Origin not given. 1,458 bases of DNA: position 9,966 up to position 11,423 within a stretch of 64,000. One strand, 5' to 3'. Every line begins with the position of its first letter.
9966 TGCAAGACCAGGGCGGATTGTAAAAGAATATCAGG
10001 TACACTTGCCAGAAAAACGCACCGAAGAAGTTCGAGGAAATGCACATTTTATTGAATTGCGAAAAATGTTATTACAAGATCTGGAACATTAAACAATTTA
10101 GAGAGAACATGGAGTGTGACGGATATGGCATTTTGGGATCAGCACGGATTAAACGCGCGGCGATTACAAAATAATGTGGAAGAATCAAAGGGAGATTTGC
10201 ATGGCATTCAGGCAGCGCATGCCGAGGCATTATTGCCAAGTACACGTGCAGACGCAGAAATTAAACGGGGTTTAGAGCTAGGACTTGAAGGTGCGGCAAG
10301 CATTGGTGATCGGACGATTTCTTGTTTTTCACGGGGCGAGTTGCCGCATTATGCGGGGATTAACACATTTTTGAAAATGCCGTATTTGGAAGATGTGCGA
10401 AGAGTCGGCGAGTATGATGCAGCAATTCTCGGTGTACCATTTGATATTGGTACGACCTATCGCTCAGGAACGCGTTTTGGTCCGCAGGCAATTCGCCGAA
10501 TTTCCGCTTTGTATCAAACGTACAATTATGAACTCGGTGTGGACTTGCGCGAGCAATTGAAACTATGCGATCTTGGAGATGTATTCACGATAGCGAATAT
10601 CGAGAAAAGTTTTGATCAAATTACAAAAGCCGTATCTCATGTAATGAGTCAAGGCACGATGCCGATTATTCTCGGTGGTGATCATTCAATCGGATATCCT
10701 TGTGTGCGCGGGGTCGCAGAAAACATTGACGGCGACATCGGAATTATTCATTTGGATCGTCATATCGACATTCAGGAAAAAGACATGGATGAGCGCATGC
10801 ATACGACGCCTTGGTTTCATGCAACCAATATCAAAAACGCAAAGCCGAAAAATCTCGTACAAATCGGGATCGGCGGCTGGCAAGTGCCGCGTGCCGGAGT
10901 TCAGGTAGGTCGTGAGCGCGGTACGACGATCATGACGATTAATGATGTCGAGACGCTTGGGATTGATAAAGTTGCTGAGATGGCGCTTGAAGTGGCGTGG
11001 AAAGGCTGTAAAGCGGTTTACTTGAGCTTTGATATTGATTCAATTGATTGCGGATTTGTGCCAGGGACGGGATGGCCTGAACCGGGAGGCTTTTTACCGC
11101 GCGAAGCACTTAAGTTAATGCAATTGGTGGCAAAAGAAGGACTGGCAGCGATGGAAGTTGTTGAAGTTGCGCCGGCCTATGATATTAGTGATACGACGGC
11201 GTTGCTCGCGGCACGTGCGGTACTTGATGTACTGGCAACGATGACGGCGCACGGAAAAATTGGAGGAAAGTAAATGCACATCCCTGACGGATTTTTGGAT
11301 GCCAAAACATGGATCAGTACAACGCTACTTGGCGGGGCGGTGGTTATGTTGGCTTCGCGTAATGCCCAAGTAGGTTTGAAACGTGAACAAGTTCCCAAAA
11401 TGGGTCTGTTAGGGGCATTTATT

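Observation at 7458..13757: Eight-gene guanidine-riboswitch operon: ABC importer, arginase-family hydrolase and complete Ni/Co transporter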

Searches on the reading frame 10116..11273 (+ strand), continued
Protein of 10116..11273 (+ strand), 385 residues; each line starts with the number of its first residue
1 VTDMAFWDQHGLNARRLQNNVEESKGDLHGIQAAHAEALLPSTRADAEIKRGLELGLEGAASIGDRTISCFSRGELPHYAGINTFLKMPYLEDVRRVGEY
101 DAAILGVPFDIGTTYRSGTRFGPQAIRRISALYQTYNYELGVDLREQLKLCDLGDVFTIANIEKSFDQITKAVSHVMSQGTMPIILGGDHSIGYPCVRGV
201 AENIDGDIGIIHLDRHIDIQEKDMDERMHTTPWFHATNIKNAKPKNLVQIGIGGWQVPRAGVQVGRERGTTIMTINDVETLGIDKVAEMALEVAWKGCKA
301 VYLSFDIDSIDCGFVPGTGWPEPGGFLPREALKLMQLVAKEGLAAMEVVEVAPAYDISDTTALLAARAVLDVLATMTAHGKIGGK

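Call 87: search_solved_structures(query=L069:11130-11627:+, max_evalue=1)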
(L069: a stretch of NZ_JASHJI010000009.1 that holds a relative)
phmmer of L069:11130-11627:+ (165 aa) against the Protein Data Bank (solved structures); distinct sequences matched with E-value up to 1: 38.
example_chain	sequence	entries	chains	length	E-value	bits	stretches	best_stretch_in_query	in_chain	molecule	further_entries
2q2t_A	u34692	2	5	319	0.00021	24.6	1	18-84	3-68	Chlorella virus DNA ligase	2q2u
12nz_A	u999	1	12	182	0.012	18.9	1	18-117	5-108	GH26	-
3tlz_A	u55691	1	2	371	0.015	18.6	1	19-42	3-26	MccF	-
3tly_A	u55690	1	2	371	0.015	18.6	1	19-42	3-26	MccF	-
3tla_A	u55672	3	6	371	0.015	18.6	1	19-42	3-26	MccF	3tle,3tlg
3tlc_A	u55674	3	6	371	0.015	18.6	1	19-42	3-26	MccF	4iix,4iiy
3tlb_A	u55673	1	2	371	0.015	18.6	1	19-42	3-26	MccF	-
3l7u_A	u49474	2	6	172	0.025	17.9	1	24-100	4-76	Nucleoside diphosphate kinase A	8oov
9bax_C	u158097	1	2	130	0.03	17.6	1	17-65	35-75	Protein EFR3 homolog A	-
6df6_A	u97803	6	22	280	0.039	17.3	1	25-105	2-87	Estrogen receptor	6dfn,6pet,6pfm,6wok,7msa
3ld2_A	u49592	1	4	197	0.045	17.1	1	24-96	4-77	Putative acetyltransferase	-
9yju_A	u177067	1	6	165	0.063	16.6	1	19-106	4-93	Outer membrane protein H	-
3d31_C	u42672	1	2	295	0.081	16.2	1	25-49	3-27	Sulfate/molybdate ABC transporter, permease protein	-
8tko_C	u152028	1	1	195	0.11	15.8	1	24-93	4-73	EryAI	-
4wzz_A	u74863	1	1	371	0.11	15.7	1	25-94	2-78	Putative sugar ABC transporter, substrate-binding protein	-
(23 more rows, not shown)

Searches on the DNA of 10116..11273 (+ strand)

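Call 43: search_rna_families(sources=[L001, L083, L085, L086, L089, L037, L030, L088], threshold=gathering)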
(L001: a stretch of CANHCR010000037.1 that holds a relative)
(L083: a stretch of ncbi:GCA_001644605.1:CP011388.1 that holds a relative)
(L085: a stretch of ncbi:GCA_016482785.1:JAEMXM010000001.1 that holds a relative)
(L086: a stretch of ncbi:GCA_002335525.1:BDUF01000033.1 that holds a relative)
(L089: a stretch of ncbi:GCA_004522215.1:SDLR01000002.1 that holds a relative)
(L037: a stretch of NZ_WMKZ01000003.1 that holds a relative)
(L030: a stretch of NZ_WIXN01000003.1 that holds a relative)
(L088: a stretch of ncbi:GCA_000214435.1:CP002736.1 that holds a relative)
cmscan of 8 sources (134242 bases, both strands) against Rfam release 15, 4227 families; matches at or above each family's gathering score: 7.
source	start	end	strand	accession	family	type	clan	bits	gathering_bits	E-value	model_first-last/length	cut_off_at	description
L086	4155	4270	+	RF00442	Guanidine-I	Cis-reg; riboswitch;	-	85.8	63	1.3e-13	1-107/107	no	Guanidine-I riboswitch aptamer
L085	4072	4180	+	RF00442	Guanidine-I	Cis-reg; riboswitch;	-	83.2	63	5.2e-13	1-107/107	no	Guanidine-I riboswitch aptamer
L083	4131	4244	+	RF00442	Guanidine-I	Cis-reg; riboswitch;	-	73.4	63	8e-11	1-107/107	no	Guanidine-I riboswitch aptamer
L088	10421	10542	+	RF00558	L20_leader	Cis-reg; leader;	-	69.3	58.7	2.1e-11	1-127/127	no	Ribosomal protein L20 leader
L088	13679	13752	+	RF00005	tRNA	Gene; tRNA;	CL00001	69.1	29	1.2e-12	1-71/71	no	tRNA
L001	7134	7250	+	RF00442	Guanidine-I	Cis-reg; riboswitch;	-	66.7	63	2.5e-09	1-107/107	no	Guanidine-I riboswitch aptamer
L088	11846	12012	+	RF02001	group-II-D1D4-3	Intron;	CL00102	55.3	32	4.9e-08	1-170/170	no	Group II catalytic intron D1-D4-3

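Call 44: search_rna_families(sources=[L089, L037, L030], threshold=evalue, max_evalue=0.01)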
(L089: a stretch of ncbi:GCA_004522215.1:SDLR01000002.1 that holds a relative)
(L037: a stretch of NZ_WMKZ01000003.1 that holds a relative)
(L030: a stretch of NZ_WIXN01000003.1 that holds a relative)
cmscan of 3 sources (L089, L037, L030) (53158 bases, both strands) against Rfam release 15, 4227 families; matches with E-value up to 0.01: 0.
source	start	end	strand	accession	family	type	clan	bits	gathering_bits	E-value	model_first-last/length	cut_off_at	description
